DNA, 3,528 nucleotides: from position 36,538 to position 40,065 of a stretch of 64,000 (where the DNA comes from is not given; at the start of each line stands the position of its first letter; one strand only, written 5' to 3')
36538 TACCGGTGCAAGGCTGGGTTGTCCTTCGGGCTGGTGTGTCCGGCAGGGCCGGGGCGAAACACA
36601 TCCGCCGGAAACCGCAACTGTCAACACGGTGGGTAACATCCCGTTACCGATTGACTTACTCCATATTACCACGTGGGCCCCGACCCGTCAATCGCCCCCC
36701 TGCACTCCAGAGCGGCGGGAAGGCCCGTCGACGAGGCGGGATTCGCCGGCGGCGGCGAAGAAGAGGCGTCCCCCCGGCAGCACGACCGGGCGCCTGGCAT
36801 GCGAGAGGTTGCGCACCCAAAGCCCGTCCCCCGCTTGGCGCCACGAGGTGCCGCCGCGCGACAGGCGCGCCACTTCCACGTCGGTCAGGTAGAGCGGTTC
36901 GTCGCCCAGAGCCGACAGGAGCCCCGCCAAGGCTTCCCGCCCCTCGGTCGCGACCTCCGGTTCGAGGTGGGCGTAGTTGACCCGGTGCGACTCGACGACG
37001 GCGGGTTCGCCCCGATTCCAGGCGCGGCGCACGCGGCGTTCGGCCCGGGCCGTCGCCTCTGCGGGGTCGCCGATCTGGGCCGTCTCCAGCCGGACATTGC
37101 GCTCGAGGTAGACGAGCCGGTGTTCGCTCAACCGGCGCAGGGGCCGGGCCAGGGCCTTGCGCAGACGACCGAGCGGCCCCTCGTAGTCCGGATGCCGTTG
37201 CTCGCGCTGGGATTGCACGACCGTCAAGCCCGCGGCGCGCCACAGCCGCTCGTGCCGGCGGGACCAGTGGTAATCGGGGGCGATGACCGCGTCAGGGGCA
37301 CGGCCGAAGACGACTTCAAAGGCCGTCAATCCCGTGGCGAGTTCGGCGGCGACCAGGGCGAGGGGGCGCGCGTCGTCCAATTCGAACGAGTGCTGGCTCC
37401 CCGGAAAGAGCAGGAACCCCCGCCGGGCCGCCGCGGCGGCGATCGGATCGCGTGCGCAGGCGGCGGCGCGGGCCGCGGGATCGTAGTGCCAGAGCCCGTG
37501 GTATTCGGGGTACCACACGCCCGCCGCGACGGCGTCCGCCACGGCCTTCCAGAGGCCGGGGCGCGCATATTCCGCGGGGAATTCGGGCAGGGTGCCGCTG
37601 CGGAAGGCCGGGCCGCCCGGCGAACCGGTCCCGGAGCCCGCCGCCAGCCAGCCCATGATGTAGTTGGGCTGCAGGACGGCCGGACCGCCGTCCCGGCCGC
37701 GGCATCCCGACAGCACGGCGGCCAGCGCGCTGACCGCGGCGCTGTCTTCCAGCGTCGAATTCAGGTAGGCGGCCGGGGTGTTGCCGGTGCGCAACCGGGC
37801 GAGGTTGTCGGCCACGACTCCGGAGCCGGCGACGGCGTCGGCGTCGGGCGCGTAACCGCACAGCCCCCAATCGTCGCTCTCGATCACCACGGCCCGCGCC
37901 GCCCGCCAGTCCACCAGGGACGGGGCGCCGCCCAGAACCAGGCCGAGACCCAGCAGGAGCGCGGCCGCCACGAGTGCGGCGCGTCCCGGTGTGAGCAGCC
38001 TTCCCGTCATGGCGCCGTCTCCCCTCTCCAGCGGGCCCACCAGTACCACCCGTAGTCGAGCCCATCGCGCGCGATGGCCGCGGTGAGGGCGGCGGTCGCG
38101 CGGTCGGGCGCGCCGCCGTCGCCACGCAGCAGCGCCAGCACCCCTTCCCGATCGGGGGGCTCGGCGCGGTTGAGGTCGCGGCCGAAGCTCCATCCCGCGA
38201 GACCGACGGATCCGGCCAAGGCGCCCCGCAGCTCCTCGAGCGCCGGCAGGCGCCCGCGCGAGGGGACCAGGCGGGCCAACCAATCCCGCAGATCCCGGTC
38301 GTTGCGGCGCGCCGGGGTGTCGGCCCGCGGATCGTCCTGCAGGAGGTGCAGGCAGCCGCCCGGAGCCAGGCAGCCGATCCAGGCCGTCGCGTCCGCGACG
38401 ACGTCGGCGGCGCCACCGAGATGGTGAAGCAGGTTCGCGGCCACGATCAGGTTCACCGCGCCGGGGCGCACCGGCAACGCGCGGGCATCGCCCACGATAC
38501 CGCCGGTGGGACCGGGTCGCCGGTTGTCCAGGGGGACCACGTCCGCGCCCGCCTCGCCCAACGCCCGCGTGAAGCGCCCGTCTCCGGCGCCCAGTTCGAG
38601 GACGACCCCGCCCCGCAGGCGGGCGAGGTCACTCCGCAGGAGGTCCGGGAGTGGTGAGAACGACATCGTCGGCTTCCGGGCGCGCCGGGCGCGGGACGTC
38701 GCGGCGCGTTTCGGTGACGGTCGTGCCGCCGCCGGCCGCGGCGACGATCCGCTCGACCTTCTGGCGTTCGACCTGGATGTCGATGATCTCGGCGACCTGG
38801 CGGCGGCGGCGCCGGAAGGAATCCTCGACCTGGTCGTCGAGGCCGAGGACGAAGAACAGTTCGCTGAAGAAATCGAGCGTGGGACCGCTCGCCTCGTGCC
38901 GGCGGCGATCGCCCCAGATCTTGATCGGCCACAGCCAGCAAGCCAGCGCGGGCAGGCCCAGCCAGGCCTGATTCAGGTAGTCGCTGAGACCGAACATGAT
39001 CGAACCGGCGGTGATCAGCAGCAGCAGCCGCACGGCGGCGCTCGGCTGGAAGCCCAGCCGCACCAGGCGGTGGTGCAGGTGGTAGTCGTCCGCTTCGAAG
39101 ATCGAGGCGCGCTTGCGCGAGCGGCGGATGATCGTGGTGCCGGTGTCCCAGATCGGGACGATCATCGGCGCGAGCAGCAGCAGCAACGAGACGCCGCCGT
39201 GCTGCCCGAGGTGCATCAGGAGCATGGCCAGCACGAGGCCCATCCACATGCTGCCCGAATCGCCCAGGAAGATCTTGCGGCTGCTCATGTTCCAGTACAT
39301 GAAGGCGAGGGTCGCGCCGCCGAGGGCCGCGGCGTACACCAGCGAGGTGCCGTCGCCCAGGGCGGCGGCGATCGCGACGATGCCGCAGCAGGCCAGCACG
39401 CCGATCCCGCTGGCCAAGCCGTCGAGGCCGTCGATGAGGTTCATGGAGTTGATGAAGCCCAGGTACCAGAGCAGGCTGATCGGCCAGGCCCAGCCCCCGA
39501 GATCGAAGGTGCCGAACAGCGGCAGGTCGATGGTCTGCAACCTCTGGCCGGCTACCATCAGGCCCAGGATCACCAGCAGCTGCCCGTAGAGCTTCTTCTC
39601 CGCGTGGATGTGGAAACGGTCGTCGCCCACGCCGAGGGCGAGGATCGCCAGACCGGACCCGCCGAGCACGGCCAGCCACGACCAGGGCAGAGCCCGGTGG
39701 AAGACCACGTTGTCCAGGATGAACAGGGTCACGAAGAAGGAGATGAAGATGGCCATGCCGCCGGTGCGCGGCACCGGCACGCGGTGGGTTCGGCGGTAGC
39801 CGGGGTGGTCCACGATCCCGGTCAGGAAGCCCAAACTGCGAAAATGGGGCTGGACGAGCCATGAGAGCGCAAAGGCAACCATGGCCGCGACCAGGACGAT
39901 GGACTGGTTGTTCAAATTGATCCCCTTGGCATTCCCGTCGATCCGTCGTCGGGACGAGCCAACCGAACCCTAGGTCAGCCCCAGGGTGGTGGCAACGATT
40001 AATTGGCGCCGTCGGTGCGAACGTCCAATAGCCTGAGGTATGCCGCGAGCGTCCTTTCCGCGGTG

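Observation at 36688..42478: Glycan-assembly cassette with a WaaL/PglL-like ligase immediately upstream of the giant proteins: candidate dedicated anchoring or glycosylation system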

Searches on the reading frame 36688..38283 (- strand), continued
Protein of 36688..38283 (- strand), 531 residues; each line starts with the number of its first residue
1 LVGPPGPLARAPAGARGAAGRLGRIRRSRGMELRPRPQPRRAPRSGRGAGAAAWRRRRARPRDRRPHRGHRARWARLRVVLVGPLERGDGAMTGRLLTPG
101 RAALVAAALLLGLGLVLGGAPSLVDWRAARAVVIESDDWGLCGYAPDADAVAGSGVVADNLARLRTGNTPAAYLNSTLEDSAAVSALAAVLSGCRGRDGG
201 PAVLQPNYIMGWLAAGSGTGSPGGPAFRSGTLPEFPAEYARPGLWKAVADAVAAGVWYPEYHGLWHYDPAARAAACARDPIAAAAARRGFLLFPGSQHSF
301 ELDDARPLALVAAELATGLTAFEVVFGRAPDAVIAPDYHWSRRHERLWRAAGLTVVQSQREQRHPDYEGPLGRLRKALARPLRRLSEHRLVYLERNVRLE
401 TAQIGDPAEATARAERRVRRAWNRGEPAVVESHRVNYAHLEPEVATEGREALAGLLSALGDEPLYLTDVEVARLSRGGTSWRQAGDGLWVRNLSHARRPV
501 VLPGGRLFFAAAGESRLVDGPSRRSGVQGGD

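Call 64: search_protein_representatives(alignment_id=A1)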
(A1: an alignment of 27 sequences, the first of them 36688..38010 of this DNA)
Query: 27 sequences, 435 profile positions. Proteins with E-value up to 0.001 (for the whole library): 1314; up to 1e-10: 899; up to 1e-30: 173. The best 150 are listed.
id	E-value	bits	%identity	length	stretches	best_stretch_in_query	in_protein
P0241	4.5e-181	618.8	-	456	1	12-428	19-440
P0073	3.9e-180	615.7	-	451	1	1-433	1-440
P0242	1.3e-171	587.7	-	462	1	9-425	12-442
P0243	2.2e-169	580.3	-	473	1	8-431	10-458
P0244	2.1e-158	544.1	-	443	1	8-431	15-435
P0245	3.0e-158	543.6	-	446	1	3-410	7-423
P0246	2.4e-156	537.3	-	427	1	10-412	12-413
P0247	2.1e-155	534.3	-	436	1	10-431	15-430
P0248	3.9e-145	500.4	-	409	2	81-431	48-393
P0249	1.4e-143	495.3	-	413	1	14-412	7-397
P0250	3.7e-140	484.0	-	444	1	74-361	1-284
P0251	7.0e-127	440.2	-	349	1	112-412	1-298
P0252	3.2e-125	434.8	-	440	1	11-431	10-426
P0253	3.4e-122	424.8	-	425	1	8-411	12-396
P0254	3.0e-107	375.6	-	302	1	6-242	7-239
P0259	2.6e-87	309.8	-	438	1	3-399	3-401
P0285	1.9e-62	227.9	-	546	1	10-397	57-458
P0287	1.4e-61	225.0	-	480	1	9-413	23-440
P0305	1.1e-47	179.2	-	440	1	30-411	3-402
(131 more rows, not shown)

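Call 65: find_encoding_contigs(protein=P0259, flank=10000, max_places=2)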
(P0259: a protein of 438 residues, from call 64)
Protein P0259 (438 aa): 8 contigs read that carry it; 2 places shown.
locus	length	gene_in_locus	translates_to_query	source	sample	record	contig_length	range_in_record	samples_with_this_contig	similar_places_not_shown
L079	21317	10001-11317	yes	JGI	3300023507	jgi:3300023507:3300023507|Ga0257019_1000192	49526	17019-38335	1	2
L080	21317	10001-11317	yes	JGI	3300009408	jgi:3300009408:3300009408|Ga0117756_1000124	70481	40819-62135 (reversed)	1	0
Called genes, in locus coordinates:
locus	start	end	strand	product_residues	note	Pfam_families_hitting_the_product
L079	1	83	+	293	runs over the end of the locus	PF00126:HTH_1, PF03466:LysR_substrate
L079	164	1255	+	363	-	-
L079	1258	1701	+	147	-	PF02681:DUF212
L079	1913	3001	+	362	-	PF01656:CbiA, PF02374:ArsA_ATPase (weak), PF06564:CBP_BcsQ, PF09140:MipZ (weak), PF10609:ParA, PF13614:AAA_31, PF02922:CBM_48, PF16561:AMPK1_CBM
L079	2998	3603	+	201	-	-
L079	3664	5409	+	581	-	-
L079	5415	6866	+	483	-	PF04932:Wzy_C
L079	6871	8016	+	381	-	PF13439:Glyco_transf_4, PF13579:Glyco_trans_4_4, PF20706:GT4-conflict, PF00534:Glycos_transf_1, PF13692:Glyco_trans_1_4, PF13524:Glyco_trans_1_2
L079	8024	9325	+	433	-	PF00953:Glycos_transf_4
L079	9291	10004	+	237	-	PF13489:Methyltransf_23 (weak), PF13649:Methyltransf_25, PF08241:Methyltransf_11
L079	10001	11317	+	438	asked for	-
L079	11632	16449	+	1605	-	PF01364:Peptidase_C25, PF01839:FG-GAP (faint), PF13517:FG-GAP_3, PF13860:FlgD_ig (weak)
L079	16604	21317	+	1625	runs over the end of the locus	PF01364:Peptidase_C25, PF01839:FG-GAP (faint), PF13517:FG-GAP_3, PF13860:FlgD_ig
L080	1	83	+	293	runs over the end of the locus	PF00126:HTH_1, PF03466:LysR_substrate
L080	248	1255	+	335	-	-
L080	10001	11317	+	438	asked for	-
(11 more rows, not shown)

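Call 66: find_encoding_contigs(protein=P0287, flank=10000, max_places=2)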
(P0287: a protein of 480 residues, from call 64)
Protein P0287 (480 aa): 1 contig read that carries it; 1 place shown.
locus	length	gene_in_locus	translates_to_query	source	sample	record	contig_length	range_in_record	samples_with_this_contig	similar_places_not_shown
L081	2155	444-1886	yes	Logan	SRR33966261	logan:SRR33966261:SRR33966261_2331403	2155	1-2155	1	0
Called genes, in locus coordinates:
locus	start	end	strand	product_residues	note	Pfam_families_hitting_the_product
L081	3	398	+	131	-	?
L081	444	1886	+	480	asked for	-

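Call 67: find_encoding_contigs(protein=P0305, flank=10000, max_places=2)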
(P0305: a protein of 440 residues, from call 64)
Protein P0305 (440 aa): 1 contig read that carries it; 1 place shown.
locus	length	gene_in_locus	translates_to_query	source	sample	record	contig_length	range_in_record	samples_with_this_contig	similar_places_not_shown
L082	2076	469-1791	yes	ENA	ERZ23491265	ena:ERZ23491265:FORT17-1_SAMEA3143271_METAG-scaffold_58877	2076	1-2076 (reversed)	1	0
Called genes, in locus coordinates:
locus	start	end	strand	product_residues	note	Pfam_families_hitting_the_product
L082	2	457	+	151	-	?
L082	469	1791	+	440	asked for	-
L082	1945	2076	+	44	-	?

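Call 68: find_homologous_proteins(query=P0305)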
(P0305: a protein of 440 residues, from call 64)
Query P0305 (440 aa): 15 proteins with E <= 0.001 among 2587 candidates.
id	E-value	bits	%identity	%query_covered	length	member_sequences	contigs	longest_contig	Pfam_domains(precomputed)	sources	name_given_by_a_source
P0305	0.0e+0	1048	100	100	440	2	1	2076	-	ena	-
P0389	1.4e-229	781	75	98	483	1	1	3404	-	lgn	-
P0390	5.2e-61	225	35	97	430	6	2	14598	-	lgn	-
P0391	3.3e-59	219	33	98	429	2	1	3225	-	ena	-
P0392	3.8e-57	212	33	99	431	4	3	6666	-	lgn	-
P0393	1.2e-56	210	34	90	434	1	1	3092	-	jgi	-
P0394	2.6e-56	209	32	99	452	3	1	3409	PF10096.15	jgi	-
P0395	1.7e-53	200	30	99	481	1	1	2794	-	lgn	-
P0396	1.8e-50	190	34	88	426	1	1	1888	-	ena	-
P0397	2.3e-50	190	31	99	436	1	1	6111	-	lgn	-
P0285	8.5e-28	115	28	90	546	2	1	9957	-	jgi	jgi:hypothetical protein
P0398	1.9e-24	104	28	99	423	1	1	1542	-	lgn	-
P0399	7.7e-24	102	29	99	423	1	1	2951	-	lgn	-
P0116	2.0e-22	98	29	85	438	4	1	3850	-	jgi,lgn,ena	-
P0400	3.4e-6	44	24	72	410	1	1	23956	-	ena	-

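Call 69: find_encoding_contigs(protein=P0390, flank=10000, max_places=2)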
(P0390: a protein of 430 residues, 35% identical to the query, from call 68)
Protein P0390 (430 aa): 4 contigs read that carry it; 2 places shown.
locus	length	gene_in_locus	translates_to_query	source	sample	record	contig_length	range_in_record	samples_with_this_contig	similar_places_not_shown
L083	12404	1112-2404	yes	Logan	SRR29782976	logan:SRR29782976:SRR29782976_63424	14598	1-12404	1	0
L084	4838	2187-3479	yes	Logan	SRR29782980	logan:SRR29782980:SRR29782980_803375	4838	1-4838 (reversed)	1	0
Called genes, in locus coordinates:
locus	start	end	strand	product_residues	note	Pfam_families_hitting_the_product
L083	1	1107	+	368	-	?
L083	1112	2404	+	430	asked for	-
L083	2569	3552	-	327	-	-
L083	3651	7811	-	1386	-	PF02449:Glyco_hydro_42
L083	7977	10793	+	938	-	PF19501:PcRGLX_1st (weak), PF21345:PcRGLX_2nd, PF21346:PcRGLX_3rd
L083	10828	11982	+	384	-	PF01208:URO-D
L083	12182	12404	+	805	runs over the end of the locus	?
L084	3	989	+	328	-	?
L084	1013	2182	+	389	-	-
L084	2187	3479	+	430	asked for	-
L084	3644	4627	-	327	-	-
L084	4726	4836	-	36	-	?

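Call 70: find_encoding_contigs(protein=P0285, flank=10000, max_places=1)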
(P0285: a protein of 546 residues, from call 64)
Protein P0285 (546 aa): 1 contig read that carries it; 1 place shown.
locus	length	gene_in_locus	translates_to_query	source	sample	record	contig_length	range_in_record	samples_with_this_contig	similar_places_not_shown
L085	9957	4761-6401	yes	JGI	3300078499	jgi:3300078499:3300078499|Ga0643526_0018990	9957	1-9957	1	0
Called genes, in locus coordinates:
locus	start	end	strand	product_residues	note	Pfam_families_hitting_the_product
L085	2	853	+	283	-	?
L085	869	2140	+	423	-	PF13439:Glyco_transf_4, PF20706:GT4-conflict, PF00534:Glycos_transf_1, PF13692:Glyco_trans_1_4, PF13524:Glyco_trans_1_2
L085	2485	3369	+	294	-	PF01061:ABC2_membrane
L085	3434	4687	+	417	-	PF00005:ABC_tran, PF13304:AAA_21 (faint), PF14524:Wzt_C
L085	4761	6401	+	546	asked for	-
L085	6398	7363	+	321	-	-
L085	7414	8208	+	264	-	PF04230:PS_pyruv_trans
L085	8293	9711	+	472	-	PF00005:ABC_tran, PF13304:AAA_21 (faint)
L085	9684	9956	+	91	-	?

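Call 73: search_protein_families(library=pfam, alignment_id=A1, max_evalue=1)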
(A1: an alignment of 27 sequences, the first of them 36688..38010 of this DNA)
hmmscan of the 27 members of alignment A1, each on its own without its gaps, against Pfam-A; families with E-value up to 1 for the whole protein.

A. member 1, window:36688-38010:- (440 aa): 0 families

B. families by the number of members that match (of 27 scanned): 8 families
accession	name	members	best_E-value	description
PF25394.1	PEX6_vert_N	1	0.058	PEX6 N-terminal domain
PF03065.20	Glyco_hydro_57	1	0.071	Glycosyl hydrolase family 57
PF23870.1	DUF7225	1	0.086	Domain of unknown function (DUF7225)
PF22502.1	SEN2-like_N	1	0.15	tRNA-intron endonuclease SEN2-like, N-terminal domain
PF22626.3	LysX_preATP_grasp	1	0.16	LysX preATP-grasp domain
PF17837.6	4PPT_N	1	0.18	4'-phosphopantetheinyl transferase N-terminal domain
PF18520.6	Spc110_C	1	0.19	Spindle pole body component 110 C-terminal domain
PF11367.14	Tail_completion_gp17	1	0.22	Tail completion protein gp17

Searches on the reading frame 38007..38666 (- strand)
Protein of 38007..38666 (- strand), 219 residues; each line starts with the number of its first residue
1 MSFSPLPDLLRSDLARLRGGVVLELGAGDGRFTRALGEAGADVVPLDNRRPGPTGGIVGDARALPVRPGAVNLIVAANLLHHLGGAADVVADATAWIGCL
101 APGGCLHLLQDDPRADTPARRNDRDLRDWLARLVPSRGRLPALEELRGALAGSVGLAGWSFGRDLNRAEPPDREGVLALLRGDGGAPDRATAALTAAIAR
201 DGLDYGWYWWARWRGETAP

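Call 5: search_protein_families(library=pfam, proteins=[window:38007-38666:-], max_evalue=0.01)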
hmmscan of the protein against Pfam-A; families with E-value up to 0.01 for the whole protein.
window:38007-38666:- (219 aa): 4 families
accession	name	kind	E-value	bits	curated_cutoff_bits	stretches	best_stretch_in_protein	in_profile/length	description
PF13489.12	Methyltransf_23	-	3e-07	30.8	27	1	16-149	20-153/164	Methyltransferase domain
PF08241.18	Methyltransf_11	-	5.3e-06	27.4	21.2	1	23-106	1-93/95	Methyltransferase domain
PF13649.12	Methyltransf_25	-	9.2e-06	26.7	27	1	22-104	1-97/97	Methyltransferase domain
PF08242.18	Methyltransf_12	-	7.1e-05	23.9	30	0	70-106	65-98/98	Methyltransferase domain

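Call 7: search_protein_families(library=ncbifam, proteins=[window:38007-38666:-], max_evalue=0.01)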
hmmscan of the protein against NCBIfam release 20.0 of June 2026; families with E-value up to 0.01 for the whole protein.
window:38007-38666:- (219 aa): 1 family
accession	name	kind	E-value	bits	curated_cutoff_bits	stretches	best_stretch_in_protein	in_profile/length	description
NF041820.1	daptide_MTase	equivalog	0.00019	21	175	1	14-47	32-65/243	daptide-type RiPP biosynthesis methyltransferase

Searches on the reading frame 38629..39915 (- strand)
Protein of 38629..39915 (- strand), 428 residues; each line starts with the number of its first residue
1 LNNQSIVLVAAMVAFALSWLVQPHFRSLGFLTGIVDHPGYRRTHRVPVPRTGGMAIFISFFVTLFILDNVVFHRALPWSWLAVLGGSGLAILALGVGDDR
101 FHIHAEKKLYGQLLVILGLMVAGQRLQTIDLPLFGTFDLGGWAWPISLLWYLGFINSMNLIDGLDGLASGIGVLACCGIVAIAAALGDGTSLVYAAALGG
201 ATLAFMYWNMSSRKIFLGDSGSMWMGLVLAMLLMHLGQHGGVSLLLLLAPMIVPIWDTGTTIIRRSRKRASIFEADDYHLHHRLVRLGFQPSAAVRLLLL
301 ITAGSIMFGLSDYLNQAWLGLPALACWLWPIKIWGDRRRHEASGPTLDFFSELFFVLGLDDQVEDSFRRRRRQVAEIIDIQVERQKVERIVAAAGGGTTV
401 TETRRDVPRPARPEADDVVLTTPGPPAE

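Call 5: search_protein_families(library=pfam, proteins=[window:38629-39915:-], max_evalue=0.01)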
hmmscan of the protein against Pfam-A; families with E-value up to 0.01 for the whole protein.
window:38629-39915:- (428 aa): 1 family
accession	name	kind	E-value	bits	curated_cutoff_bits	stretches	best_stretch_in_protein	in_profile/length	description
PF00953.26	Glycos_transf_4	-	4e-32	111.8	27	1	84-235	4-158/160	Glycosyl transferase family 4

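Call 7: search_protein_families(library=ncbifam, proteins=[window:38629-39915:-], max_evalue=0.01)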
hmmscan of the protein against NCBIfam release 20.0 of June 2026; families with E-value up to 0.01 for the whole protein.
window:38629-39915:- (428 aa): 3 families
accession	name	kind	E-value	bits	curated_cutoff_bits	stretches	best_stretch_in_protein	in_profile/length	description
TIGR02380.1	ECA_wecA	exception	1.5e-31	109.9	326.05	1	12-303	5-299/346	UDP-N-acetylglucosamine--undecaprenyl-phosphate N-acetylglucosaminephosphotransferase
NF053644.1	MraY_archaea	equivalog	1.8e-19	70.2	450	1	105-302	150-332/340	pseudomurein biosynthesis MraY family phospho-N-acetylmuramoyl-pentapeptide-transferase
TIGR00445.1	mraY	equivalog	2.2e-11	43.8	192.05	1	48-240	35-249/321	phospho-N-acetylmuramoyl-pentapeptide-transferase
